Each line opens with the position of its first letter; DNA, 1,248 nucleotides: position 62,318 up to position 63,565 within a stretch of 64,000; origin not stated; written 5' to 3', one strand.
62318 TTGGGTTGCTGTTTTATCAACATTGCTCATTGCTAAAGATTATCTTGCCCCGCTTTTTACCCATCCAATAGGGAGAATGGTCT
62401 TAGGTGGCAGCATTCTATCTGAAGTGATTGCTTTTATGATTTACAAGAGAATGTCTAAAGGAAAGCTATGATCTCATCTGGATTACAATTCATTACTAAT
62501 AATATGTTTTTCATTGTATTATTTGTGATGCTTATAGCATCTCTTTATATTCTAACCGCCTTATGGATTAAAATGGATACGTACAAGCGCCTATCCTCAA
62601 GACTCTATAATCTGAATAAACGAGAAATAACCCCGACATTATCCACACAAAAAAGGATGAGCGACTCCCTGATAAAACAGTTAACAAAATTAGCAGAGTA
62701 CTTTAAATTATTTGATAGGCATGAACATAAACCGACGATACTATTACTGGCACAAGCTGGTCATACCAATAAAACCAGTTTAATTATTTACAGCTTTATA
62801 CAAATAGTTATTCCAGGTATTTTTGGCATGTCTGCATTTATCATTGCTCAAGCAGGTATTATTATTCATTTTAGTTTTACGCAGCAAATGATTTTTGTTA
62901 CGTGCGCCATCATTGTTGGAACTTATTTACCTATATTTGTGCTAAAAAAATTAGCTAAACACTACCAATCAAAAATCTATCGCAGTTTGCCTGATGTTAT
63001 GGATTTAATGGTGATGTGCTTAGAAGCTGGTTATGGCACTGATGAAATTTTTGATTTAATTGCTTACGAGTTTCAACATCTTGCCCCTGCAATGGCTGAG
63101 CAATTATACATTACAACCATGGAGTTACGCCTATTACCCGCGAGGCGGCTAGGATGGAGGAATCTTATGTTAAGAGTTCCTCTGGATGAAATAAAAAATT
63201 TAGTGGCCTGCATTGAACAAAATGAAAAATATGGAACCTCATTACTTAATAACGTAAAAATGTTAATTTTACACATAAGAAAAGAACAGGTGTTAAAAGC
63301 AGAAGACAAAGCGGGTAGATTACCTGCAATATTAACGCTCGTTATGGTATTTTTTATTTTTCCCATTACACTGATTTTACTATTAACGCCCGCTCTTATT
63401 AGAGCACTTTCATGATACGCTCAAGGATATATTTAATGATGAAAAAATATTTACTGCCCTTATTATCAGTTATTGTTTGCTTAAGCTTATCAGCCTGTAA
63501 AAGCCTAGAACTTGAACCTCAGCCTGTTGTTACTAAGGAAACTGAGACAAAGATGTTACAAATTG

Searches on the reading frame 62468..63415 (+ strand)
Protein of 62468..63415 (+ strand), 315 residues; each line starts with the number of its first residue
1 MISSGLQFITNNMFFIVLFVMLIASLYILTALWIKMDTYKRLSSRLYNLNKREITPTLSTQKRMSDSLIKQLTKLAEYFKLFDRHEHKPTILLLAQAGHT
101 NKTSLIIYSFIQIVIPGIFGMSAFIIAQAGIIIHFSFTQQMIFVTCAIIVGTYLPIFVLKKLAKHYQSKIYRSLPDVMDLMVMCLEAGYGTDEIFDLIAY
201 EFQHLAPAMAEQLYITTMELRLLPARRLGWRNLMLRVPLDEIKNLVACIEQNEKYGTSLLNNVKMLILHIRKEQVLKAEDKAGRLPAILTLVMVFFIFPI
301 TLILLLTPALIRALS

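Call 92: search_protein_families(library=pfam, proteins=[window:62468-63415:+], max_evalue=0.00001)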
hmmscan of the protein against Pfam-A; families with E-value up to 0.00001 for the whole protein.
window:62468-63415:+ (315 aa): 1 family
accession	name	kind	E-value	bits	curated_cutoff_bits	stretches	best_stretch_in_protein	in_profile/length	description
PF00482.28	T2SSF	-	1e-08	35.6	25.2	1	179-306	3-124/125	Type II secretion system (T2SS), protein F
